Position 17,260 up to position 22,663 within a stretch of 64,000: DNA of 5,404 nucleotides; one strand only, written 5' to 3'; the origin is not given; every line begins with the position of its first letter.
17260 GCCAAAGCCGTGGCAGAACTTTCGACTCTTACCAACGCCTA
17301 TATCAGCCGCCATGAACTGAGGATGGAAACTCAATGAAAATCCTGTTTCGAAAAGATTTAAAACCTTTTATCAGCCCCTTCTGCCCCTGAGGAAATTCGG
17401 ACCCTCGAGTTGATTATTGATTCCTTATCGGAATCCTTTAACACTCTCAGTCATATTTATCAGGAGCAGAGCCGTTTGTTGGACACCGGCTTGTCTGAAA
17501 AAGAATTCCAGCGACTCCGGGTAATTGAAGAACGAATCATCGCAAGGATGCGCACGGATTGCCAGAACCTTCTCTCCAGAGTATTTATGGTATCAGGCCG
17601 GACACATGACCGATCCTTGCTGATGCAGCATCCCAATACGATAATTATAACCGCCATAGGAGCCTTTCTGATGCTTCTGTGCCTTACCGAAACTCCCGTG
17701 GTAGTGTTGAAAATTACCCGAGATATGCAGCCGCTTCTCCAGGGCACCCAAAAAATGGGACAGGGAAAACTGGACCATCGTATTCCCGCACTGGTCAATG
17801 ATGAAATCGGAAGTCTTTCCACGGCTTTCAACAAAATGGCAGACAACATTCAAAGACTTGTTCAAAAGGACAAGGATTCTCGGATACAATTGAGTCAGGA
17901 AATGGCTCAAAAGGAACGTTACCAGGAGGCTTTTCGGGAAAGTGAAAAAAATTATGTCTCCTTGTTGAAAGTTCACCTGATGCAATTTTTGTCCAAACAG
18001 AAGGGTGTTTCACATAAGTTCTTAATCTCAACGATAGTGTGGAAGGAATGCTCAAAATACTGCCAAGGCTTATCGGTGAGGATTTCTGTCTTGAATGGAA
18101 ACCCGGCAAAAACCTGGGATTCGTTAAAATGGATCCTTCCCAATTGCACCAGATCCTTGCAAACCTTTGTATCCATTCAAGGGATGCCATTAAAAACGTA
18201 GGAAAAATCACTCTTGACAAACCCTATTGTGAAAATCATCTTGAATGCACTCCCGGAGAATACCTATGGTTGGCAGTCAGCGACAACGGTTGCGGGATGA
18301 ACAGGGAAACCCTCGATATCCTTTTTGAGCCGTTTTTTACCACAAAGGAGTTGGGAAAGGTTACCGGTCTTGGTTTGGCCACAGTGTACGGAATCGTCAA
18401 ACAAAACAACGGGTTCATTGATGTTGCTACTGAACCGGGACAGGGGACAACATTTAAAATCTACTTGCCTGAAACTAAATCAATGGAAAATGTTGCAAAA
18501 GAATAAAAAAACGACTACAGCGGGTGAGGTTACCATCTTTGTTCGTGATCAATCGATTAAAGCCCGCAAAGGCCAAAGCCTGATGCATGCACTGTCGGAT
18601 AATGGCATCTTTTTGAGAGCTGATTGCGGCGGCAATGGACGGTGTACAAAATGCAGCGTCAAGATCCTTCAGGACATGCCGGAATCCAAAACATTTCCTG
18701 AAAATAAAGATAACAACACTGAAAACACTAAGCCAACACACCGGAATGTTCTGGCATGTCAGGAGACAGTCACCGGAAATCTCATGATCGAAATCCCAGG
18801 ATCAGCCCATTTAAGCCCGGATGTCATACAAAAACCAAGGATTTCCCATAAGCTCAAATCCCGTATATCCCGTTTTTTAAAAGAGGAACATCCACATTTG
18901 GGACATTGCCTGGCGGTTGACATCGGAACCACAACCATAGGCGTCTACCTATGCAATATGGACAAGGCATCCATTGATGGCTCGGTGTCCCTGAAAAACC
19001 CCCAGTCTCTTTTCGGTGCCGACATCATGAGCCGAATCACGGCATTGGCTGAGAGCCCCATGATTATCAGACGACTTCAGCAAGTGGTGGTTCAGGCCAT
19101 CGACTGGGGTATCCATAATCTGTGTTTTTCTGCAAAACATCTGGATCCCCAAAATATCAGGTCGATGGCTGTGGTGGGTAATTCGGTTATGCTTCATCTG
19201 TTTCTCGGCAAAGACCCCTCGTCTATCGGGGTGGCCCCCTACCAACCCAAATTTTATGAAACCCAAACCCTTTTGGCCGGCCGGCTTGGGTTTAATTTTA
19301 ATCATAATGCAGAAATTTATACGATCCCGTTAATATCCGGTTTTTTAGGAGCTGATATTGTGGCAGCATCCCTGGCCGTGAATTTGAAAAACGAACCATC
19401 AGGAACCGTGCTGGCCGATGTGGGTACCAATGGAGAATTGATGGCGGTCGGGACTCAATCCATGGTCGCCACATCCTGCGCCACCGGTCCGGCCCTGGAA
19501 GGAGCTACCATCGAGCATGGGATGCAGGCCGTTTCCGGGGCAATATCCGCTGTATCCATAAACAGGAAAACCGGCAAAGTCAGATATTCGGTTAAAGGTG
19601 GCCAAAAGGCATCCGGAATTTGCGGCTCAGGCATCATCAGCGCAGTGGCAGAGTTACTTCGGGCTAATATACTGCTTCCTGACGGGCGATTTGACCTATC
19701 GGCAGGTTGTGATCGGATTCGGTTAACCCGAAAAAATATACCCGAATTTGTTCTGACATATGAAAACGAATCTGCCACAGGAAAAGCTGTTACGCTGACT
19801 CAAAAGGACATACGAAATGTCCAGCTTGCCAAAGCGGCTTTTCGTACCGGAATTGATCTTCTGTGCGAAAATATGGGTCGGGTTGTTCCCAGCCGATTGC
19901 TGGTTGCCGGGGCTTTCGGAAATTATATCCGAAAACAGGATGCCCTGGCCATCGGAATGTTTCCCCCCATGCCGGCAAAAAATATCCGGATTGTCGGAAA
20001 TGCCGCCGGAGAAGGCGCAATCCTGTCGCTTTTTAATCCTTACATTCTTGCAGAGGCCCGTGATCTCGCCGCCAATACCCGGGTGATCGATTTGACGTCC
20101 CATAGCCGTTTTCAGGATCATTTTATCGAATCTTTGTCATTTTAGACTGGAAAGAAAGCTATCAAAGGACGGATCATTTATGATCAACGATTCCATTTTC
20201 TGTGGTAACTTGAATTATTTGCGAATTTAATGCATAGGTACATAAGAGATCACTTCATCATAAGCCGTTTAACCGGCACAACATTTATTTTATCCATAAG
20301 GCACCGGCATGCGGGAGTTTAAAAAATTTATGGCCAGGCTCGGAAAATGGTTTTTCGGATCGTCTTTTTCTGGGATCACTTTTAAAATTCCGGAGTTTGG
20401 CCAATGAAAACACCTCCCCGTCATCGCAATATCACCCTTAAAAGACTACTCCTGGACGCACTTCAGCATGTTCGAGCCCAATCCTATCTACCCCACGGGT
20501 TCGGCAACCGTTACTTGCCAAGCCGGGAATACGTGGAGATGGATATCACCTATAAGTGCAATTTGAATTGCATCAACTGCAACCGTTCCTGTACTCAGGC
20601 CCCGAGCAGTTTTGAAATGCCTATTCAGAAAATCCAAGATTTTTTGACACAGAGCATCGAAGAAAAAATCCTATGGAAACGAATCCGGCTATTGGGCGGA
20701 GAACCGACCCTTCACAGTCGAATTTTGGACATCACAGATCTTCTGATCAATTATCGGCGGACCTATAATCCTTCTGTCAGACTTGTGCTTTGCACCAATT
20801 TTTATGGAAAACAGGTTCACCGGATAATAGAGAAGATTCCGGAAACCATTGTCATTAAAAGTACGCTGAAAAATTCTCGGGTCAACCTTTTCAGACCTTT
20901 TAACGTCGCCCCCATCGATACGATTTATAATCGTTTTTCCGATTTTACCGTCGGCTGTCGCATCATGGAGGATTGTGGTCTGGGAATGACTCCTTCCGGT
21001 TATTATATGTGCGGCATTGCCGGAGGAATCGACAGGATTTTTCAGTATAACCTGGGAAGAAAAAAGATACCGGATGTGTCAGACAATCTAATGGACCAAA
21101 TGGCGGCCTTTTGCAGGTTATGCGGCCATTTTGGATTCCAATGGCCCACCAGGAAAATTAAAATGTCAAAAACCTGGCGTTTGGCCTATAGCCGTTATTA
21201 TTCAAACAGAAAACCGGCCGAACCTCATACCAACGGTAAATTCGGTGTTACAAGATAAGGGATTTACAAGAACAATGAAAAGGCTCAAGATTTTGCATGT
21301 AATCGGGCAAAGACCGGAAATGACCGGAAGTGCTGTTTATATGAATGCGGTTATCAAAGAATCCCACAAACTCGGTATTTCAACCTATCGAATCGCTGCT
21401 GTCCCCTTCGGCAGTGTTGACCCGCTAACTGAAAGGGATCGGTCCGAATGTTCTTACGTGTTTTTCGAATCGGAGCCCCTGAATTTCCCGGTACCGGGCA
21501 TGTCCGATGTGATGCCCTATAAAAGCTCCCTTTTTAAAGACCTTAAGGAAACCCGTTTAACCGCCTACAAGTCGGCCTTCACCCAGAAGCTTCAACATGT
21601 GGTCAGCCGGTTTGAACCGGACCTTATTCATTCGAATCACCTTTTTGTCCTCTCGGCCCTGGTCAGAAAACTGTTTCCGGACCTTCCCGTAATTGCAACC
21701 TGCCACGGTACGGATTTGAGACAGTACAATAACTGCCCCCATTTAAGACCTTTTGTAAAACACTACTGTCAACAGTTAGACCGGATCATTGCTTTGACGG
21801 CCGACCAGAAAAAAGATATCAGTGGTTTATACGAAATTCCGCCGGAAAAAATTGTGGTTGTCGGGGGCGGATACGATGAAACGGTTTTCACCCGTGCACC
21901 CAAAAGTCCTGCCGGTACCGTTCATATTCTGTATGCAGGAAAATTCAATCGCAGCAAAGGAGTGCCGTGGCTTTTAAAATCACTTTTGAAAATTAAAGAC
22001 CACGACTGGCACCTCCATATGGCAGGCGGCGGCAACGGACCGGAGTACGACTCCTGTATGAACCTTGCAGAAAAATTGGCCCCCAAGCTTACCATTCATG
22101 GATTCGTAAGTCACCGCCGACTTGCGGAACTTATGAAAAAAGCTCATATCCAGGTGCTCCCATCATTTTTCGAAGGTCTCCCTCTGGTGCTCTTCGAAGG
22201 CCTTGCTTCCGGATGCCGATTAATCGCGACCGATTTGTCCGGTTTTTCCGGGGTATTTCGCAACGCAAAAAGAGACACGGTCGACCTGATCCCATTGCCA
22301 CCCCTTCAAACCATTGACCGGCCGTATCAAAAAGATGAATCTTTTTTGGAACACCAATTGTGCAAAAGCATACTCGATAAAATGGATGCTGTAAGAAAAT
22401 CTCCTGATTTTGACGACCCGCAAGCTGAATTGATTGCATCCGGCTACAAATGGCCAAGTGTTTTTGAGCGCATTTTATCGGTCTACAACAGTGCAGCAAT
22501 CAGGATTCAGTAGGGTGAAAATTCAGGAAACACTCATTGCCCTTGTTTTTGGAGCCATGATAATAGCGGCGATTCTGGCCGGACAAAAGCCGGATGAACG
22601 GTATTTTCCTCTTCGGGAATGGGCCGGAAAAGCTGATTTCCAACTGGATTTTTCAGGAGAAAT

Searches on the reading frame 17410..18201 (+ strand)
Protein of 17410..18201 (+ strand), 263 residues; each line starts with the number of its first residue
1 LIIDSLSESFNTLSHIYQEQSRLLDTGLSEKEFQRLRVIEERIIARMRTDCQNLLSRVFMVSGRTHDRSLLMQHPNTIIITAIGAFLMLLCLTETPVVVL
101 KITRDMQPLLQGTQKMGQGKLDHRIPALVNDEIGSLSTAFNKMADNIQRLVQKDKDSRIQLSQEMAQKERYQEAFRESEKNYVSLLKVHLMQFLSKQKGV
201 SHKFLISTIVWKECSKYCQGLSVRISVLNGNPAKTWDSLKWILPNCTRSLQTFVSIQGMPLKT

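Call 6: search_protein_families(library=pfam, proteins=[window:17410-18201:+], max_evalue=0.001)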
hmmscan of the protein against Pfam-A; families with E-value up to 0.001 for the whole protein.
window:17410-18201:+ (263 aa): 1 family
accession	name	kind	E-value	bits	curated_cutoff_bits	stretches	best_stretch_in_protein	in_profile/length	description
PF00672.30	HAMP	-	5.3e-12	46.3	25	1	101-148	5-52/53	HAMP domain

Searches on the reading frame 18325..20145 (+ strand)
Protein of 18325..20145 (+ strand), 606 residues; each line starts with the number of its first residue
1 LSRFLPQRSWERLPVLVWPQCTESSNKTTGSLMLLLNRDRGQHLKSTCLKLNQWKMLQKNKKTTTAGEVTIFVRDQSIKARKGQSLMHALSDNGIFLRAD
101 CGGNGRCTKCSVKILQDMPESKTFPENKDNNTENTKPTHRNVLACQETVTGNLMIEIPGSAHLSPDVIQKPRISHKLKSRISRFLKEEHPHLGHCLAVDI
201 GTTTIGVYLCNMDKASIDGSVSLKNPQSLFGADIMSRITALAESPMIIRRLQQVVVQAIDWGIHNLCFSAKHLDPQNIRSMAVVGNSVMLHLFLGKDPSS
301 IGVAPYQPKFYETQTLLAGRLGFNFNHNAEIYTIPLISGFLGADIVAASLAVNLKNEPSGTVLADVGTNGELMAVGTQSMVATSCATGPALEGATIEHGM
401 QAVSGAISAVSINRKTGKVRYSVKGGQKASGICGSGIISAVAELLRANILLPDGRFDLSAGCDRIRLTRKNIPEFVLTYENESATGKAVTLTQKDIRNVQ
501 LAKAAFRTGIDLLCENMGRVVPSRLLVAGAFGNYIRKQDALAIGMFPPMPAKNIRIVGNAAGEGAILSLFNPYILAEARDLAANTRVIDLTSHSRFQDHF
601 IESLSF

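Call 6: search_protein_families(library=pfam, proteins=[window:18325-20145:+], max_evalue=0.001)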
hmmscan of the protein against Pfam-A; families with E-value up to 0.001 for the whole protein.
window:18325-20145:+ (606 aa): 4 families
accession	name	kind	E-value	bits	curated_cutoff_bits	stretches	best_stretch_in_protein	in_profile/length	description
PF14574.11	RACo_C_ter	-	4.4e-73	246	27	1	361-605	3-248/261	C-terminal domain of RACo the ASKHA domain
PF17651.6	Raco_middle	-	9.5e-45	152.6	26.8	1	196-356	3-162/163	RACo middle region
PF00111.32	Fer2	-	1.1e-08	35.3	21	1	74-149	6-76/77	2Fe-2S iron-sulfur cluster binding domain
PF13510.11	Fer2_4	-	0.00041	20.8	22.8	0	68-115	3-59/82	2Fe-2S iron-sulfur cluster binding domain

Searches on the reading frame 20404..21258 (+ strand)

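Call 6: search_protein_families(library=pfam, proteins=[window:20404-21258:+], max_evalue=0.001)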
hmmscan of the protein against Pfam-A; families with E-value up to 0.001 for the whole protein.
window:20404-21258:+ (284 aa): 2 families
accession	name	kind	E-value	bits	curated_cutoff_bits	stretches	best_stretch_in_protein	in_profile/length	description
PF04055.27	Radical_SAM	-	1.6e-06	28.8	29.5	1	48-132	3-85/166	Radical SAM superfamily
PF13353.11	Fer4_12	-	0.00059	20.6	22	1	51-132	14-91/137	4Fe-4S single cluster domain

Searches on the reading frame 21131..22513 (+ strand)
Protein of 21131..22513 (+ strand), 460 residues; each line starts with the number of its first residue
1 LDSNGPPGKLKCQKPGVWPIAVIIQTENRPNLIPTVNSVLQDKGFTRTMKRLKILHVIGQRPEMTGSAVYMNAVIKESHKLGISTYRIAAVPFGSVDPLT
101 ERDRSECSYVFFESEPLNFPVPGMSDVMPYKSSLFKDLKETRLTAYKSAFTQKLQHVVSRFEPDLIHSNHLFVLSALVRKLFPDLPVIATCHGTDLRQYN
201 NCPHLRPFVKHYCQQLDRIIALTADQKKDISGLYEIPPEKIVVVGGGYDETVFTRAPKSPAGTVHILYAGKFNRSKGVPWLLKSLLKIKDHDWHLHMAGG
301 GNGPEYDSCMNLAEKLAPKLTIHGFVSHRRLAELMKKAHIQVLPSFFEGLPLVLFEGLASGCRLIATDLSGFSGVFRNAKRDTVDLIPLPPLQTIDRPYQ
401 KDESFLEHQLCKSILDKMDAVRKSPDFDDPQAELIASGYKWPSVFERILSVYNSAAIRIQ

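Call 6: search_protein_families(library=pfam, proteins=[window:21131-22513:+], max_evalue=0.001)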
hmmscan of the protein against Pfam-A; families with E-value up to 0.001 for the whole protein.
window:21131-22513:+ (460 aa): 5 families
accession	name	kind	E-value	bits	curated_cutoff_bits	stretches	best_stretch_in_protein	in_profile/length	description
PF00534.26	Glycos_transf_1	-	1.2e-20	74.1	26.4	1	259-380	11-135/172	Glycosyl transferases group 1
PF13692.12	Glyco_trans_1_4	-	2.4e-20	73.7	27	1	265-378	3-117/142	Glycosyl transferases group 1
PF13439.12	Glyco_transf_4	-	3.2e-16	60.3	28.5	1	148-250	58-168/170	Glycosyltransferase Family 4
PF13579.12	Glyco_trans_4_4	-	1.3e-09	39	29.7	1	128-246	47-157/158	Glycosyl transferase 4-like domain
PF20706.3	GT4-conflict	-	8.8e-06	25.4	26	1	252-379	187-323/385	Family 4 Glycosyltransferase in conflict systems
